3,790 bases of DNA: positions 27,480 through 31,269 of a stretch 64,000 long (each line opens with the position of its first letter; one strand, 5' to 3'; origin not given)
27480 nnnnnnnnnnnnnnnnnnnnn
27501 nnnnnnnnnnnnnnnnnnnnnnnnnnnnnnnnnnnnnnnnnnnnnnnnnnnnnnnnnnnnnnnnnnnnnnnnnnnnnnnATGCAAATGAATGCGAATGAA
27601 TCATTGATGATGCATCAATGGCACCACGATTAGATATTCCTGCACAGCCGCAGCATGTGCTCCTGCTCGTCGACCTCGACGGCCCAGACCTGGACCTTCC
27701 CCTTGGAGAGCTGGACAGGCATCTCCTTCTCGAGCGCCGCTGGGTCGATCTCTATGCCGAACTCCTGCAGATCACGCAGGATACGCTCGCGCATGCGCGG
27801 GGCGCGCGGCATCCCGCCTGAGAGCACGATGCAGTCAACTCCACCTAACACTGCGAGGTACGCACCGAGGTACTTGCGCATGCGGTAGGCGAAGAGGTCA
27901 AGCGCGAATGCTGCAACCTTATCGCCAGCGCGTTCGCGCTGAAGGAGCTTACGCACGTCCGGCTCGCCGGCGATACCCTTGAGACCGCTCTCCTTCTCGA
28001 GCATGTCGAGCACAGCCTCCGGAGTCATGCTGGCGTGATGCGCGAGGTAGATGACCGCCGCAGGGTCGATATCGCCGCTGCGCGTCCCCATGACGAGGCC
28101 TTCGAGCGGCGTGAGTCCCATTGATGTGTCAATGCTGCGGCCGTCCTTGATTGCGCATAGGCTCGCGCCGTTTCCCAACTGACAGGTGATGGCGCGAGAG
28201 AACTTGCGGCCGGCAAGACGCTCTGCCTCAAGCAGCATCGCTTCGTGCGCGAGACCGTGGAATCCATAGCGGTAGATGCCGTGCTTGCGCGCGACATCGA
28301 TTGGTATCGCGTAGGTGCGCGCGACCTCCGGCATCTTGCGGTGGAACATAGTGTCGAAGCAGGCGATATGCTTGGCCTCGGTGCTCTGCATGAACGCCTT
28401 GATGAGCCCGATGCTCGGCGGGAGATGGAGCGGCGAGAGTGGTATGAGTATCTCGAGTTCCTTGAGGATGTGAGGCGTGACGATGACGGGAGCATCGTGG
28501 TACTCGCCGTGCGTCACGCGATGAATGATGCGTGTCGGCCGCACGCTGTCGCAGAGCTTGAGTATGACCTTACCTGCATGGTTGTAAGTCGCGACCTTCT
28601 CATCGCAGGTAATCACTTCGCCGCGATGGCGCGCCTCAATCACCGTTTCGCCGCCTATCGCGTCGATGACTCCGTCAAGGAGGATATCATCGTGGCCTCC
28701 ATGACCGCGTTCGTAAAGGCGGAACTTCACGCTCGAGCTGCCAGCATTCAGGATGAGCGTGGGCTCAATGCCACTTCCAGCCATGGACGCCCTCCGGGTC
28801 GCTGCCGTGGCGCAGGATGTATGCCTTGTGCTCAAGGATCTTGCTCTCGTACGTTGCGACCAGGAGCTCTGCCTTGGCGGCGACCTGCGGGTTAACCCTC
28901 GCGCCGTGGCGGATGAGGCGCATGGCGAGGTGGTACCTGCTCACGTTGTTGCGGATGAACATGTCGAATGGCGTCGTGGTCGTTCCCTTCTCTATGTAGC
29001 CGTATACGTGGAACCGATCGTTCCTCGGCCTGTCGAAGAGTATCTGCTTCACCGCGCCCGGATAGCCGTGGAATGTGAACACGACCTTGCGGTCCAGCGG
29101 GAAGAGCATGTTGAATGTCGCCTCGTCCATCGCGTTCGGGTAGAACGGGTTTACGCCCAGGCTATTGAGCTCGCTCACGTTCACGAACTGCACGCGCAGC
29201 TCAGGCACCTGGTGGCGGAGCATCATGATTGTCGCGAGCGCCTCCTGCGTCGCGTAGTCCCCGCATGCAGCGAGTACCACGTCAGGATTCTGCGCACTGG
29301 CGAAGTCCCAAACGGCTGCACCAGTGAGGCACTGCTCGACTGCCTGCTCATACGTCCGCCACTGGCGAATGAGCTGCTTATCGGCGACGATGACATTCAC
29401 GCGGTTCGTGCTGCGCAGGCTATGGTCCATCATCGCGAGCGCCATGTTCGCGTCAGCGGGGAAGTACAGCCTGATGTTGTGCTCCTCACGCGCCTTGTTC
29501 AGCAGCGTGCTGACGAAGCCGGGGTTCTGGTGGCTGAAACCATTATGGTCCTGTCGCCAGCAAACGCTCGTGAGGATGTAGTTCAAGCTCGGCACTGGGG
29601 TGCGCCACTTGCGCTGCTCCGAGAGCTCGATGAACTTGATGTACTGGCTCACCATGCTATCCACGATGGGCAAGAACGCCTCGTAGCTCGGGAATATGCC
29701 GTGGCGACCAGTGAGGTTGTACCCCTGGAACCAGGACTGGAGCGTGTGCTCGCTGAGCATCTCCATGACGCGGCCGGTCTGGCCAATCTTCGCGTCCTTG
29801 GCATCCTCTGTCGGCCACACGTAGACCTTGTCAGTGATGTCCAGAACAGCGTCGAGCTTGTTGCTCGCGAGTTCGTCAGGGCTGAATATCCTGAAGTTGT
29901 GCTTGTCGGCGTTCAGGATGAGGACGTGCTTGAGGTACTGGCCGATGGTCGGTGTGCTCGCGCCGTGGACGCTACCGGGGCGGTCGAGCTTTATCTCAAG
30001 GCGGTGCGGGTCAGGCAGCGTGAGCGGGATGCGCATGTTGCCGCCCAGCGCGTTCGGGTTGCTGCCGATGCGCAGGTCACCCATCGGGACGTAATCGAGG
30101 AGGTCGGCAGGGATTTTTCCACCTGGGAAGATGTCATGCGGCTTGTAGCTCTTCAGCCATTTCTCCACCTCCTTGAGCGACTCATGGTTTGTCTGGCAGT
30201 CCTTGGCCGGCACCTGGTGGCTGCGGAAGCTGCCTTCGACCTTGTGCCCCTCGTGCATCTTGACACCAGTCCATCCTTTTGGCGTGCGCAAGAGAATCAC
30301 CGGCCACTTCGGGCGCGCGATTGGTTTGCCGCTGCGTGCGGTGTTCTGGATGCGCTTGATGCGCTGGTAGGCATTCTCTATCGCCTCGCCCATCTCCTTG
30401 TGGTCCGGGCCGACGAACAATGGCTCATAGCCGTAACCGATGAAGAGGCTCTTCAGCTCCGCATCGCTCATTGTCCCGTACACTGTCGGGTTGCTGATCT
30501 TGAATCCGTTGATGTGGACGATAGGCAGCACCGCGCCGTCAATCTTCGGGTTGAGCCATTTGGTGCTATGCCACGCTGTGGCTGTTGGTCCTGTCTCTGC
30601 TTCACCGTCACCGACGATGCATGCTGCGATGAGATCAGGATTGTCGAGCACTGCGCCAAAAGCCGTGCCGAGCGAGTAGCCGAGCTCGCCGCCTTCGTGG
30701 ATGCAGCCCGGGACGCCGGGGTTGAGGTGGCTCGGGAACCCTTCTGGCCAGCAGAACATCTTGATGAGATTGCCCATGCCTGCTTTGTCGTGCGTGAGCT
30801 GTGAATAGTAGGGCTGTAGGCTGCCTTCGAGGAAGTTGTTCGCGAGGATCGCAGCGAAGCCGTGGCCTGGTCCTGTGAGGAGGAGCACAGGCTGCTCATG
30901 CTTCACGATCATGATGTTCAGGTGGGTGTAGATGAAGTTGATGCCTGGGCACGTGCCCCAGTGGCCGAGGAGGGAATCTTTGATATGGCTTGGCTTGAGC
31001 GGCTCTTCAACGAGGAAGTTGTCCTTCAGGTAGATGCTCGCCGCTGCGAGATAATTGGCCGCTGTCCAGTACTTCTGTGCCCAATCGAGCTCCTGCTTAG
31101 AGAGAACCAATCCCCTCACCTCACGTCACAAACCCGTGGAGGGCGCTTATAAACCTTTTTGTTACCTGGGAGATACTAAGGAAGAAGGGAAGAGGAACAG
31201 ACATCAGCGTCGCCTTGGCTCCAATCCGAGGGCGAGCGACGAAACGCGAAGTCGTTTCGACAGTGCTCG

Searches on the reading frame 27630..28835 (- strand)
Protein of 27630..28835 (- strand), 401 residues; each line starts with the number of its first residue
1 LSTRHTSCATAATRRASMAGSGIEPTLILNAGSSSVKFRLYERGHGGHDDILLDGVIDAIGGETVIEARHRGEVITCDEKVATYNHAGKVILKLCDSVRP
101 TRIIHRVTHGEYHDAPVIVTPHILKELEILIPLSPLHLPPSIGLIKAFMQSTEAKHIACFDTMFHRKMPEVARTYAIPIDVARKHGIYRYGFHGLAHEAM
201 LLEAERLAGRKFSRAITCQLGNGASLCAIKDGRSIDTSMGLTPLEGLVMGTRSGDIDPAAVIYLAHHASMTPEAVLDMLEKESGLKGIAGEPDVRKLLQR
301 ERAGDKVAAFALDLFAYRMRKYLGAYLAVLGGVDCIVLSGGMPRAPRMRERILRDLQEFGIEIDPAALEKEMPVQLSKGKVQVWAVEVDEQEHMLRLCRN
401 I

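Call 109: search_protein_families(library=ncbifam, proteins=[window:27630-28835:-], max_evalue=0.00001)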
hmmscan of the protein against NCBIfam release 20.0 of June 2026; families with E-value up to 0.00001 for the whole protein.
window:27630-28835:- (401 aa): 8 families
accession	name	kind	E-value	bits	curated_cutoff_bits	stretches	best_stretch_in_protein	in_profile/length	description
TIGR00016.1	ackA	subfamily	3.1e-95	319.3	293.4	1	26-394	6-396/405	acetate/propionate family kinase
NF009063.0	PRK12397.1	equivalog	1.2e-72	244.8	659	1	28-391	7-382/404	acetate/propionate family kinase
NF005520.0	PRK07157.1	equivalog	1.1e-69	235.5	561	1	27-371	6-360/400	acetate kinase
NF009045.0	PRK12379.1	equivalog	5.4e-68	229.6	580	1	26-370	7-356/402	propionate kinase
NF005462.0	PRK07058.1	equivalog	1.8e-64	218.2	486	1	27-391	7-379/396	acetate/propionate family kinase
NF009099.0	PRK12440.1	equivalog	5.1e-63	213.4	693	1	27-366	7-355/397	acetate/propionate family kinase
NF002834.0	PRK03011.1-5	subfamily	5.8e-24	84.9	222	1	191-360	153-324/357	butyrate kinase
TIGR02707.1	butyr_kinase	equivalog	1.1e-18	67.4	289.1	1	192-356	151-317/351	butyrate kinase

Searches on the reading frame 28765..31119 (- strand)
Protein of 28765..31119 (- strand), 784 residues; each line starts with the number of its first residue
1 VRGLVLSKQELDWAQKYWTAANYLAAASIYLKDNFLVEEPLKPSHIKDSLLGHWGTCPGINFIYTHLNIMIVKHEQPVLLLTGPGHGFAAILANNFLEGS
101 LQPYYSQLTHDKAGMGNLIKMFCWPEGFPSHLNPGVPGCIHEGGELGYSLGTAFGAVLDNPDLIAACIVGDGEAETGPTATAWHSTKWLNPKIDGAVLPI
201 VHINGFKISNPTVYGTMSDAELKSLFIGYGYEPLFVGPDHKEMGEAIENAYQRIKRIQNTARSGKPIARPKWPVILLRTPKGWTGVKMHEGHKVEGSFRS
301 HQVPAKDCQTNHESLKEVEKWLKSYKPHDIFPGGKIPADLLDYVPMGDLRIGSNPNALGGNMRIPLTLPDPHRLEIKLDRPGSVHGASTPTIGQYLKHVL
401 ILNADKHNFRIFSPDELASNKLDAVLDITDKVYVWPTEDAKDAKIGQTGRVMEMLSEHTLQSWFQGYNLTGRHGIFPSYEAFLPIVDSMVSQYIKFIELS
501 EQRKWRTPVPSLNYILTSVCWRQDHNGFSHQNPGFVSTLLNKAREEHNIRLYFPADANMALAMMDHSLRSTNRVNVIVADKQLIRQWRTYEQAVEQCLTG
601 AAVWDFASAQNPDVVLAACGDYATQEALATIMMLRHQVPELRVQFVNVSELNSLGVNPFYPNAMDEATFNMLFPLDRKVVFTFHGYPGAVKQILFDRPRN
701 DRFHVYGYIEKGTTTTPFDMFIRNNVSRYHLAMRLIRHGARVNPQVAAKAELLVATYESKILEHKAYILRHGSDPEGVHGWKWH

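Call 109: search_protein_families(library=ncbifam, proteins=[window:28765-31119:-], max_evalue=0.00001)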
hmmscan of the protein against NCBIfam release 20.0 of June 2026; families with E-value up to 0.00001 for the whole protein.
window:28765-31119:- (784 aa): 6 families
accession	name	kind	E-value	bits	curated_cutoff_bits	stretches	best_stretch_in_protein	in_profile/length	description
NF003619.0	PRK05261.1-4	subfamily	0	1015.7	962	1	6-784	14-795/799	phosphoketolase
NF003621.0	PRK05261.1-6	subfamily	8.2e-283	940.2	1295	1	6-783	10-791/801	phosphoketolase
NF003617.0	PRK05261.1-2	subfamily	9.8e-276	916.6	1143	1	5-783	14-795/797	phosphoketolase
NF003616.0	PRK05261.1-1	subfamily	1.5e-259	863.5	777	1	9-783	5-786/788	phosphoketolase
NF003618.0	PRK05261.1-3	subfamily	1.5e-242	807.3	1199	1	7-784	7-786/789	phosphoketolase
NF003620.0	PRK05261.1-5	equivalog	2.8e-217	723.6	1518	1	6-735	17-761/825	phosphoketolase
